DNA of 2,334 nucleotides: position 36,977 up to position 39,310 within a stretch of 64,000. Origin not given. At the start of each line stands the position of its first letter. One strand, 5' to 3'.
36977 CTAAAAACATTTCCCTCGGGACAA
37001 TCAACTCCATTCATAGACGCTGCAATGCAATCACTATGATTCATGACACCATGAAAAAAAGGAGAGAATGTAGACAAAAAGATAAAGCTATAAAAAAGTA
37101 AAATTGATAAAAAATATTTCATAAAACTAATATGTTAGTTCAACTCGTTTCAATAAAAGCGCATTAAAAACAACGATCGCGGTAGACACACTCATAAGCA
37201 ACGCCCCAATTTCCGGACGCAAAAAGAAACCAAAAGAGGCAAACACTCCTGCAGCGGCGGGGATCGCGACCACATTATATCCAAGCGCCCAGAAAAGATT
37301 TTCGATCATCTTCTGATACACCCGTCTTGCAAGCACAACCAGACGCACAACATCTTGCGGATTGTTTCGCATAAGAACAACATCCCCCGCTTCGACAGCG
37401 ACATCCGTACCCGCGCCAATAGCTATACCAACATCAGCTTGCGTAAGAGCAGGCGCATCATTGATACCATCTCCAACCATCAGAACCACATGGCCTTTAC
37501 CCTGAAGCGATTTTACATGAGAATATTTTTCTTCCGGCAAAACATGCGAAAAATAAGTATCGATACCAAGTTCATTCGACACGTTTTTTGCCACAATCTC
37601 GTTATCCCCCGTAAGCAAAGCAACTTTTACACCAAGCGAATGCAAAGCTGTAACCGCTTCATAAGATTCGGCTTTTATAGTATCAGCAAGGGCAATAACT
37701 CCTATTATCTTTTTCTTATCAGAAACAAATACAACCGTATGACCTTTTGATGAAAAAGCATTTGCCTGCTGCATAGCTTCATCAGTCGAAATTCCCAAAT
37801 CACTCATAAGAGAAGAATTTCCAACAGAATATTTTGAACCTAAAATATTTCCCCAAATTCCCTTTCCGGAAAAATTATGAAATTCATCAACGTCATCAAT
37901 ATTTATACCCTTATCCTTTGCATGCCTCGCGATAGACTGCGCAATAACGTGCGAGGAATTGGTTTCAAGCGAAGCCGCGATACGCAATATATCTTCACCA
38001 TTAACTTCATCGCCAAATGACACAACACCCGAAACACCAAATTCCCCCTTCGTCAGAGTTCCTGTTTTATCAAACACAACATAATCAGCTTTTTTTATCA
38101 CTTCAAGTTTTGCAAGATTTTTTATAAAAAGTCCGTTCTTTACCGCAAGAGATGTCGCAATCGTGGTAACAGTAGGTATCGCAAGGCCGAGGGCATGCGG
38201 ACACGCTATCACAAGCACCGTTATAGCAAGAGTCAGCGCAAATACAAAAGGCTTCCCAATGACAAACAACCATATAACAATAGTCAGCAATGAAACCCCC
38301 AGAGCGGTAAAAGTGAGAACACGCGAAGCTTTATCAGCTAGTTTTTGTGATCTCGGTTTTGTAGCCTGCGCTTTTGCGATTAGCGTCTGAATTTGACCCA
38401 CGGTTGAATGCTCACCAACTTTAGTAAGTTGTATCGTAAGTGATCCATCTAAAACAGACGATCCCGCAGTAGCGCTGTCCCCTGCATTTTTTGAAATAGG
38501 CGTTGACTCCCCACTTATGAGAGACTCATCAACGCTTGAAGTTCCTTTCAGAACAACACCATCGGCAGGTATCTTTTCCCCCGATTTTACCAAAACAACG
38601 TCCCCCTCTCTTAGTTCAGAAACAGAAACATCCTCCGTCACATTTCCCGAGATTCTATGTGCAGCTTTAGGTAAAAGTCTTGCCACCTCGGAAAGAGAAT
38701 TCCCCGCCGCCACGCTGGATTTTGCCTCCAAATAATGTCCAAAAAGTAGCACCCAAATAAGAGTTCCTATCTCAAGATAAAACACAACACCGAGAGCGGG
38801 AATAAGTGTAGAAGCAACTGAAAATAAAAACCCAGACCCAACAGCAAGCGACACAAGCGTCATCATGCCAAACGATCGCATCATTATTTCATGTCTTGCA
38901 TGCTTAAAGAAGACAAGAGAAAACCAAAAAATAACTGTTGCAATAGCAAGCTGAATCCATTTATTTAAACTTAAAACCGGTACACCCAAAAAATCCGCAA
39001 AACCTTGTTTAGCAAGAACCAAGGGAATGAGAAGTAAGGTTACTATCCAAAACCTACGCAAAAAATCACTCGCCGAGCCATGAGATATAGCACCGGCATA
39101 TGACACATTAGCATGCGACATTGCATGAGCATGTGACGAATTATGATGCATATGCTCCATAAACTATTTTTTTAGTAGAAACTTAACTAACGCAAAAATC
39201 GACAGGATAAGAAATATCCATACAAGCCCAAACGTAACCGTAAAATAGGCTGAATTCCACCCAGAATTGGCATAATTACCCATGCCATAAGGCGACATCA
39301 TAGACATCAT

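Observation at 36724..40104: Copper-handling module: tRNA-Gly, csoR, Met-rich membrane protein, CopB-type ATPase, small Cys/His membrane protein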

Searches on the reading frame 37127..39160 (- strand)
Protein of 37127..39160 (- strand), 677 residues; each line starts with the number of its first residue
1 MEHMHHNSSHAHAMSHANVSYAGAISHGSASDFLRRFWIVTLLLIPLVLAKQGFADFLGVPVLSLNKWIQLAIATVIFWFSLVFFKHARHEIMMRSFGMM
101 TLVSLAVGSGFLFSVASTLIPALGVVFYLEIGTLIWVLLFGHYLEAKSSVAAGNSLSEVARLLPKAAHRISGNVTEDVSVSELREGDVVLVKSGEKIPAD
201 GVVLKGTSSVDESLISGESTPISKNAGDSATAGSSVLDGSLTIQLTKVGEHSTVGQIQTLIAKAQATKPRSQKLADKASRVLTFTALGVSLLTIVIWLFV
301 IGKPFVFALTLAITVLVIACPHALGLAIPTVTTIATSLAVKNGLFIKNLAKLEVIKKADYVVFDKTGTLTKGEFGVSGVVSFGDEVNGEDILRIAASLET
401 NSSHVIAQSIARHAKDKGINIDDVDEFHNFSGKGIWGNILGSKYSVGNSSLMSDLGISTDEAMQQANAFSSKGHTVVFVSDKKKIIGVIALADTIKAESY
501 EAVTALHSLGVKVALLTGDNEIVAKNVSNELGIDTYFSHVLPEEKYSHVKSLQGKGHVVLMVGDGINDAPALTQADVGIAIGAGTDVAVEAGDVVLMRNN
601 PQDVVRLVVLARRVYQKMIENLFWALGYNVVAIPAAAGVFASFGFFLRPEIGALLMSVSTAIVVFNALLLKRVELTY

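Call 4: search_protein_families(library=pfam, max_evalue=0.1, proteins=[window:37127-39160:-])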
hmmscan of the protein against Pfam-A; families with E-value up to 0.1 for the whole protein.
window:37127-39160:- (677 aa): 6 families
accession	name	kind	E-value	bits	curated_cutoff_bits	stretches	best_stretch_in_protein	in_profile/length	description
PF00122.25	E1-E2_ATPase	-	5.6e-52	176.3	28.1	1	162-341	2-180/181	E1-E2 ATPase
PF00702.32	Hydrolase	-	1.8e-32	113.7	26.4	1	360-576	3-191/191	haloacid dehalogenase-like hydrolase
PF08282.18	Hydrolase_3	-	9.7e-07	29.2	20.9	1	553-601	200-248/255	haloacid dehalogenase-like hydrolase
PF13419.12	HAD_2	-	0.00045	20.8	23.8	1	498-576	83-172/178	Haloacid dehalogenase-like hydrolase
PF12710.13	HAD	-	0.00046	21.1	27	1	451-572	42-188/189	haloacid dehalogenase-like hydrolase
PF13344.12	Hydrolase_6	-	0.012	16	27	0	361-425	1-61/101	Haloacid dehalogenase-like hydrolase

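Call 5: search_protein_families(library=ncbifam, max_evalue=0.1, proteins=[window:37127-39160:-])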
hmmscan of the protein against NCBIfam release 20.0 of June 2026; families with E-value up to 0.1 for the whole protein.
window:37127-39160:- (677 aa): 35 families (the best 25 are shown)
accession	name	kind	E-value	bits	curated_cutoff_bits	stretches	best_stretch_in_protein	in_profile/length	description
TIGR01525.1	ATPase-IB_hvy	subfamily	3.6e-169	564.2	346.25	1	99-670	1-560/560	heavy metal translocating P-type ATPase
TIGR01511.1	ATPase-IB1_Cu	subfamily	1.8e-165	551.9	397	1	84-671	5-542/542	copper-translocating P-type ATPase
NF007952.0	PRK10671.1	equivalog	4.4e-125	418.8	1316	1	56-672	211-833/838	copper-exporting P-type ATPase CopA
TIGR01512.1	ATPase-IB2_Cd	subfamily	7e-110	368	313.5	2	118-419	8-288/494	cadmium family heavy metal-translocating P-type ATPase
NF008262.1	PRK11033.1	equivalog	1.8e-105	354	1005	1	111-672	174-729/731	zinc/cadmium/mercury/lead-transporting ATPase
NF033775.1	P_type_ZntA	exception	1.7e-97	327.5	1240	1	113-633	187-697/732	Zn(II)/Cd(II)/Pb(II) translocating P-type ATPase ZntA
TIGR01494.1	ATPase_P-type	subfamily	2.3e-87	293.4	62.3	1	134-640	2-464/478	HAD-IC family P-type ATPase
TIGR01647.1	ATPase-IIIA_H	equivalog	2.5e-60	204.5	615.5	2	143-535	70-483/755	plasma-membrane proton-efflux P-type ATPase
TIGR01497.1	kdpB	equivalog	2.3e-58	197.8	527.9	1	132-613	70-565/675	potassium-transporting ATPase subunit KdpB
TIGR01517.1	ATPase-IIB_Ca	equivalog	3.7e-51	174.3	507.05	3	170-406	161-406/882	calcium-translocating P-type ATPase, PMCA-type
NF010609.0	PRK14010.1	equivalog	8.8e-51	172.9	1323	1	97-614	40-561/673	K(+)-transporting ATPase subunit B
TIGR01522.1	ATPase-IIA2_Ca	equivalog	6.5e-42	143.3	798.3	3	153-382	105-343/854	calcium-transporting P-type ATPase, PMR1-type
TIGR01116.1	ATPase-IIA1_Ca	equivalog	3.1e-38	131.4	703.4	2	482-626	454-613/799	calcium-translocating P-type ATPase, SERCA-type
TIGR01106.1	ATPase-IIC_X-K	subfamily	2.4e-34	118.4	946.1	3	135-379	115-365/997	Na,H/K antiporter P-type ATPase subunit alpha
TIGR01524.1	ATPase-IIIB_Mg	equivalog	2.4e-32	111.7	610.75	3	537-626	583-672/867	magnesium-translocating P-type ATPase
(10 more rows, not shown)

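Call 42: search_solved_structures(query=window:37127-39160:-, max_evalue=1e-40)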
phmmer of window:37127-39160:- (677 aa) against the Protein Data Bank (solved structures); distinct sequences matched with E-value up to 1e-40: 19.
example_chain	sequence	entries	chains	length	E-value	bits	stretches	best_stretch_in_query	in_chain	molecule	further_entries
7r0g_A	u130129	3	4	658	4.9e-127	428.3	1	56-672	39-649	Putative copper-exporting P-type ATPase A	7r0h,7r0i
3j08_A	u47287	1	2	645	5.6e-127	428.1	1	57-672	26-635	copper-exporting P-type ATPase A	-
3j09_A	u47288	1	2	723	8.3e-127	427.5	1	56-672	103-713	copper-exporting P-type ATPase A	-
3rfu_A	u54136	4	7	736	5.4e-116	391.8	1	31-675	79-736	Copper efflux ATPase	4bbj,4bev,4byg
8q75_A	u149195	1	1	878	7.5e-102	345.1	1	65-671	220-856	Copper-transporting ATPase HMA4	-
8q73_A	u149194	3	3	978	1e-101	344.6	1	65-671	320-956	Copper-transporting ATPase HMA4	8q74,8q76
7si3_A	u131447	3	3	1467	2.2e-90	307.2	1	446-671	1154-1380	P-type Cu(+) transporter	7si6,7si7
7xuk_A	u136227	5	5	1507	1.1e-88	301.6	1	455-671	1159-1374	Copper-transporting ATPase 2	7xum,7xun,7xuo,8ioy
7qbz_A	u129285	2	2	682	1.4e-79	271.5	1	113-670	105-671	Cadmium translocating P-type ATPase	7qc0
4umv_A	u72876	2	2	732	1.2e-77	265.1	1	107-662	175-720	ZINC-TRANSPORTING ATPASE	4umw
3sky_A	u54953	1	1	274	2.6e-76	260.7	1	354-618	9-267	Copper-exporting P-type ATPase B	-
3skx_A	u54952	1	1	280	2.8e-76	260.6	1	354-619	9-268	Copper-exporting P-type ATPase B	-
3a1c_A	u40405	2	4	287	2.6e-57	198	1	341-617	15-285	Probable copper-exporting P-type ATPase A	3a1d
3a1e_A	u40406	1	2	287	3e-56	194.5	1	341-617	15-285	Probable copper-exporting P-type ATPase A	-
2b8e_A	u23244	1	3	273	4.8e-56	193.8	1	347-617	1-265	cation-transporting ATPase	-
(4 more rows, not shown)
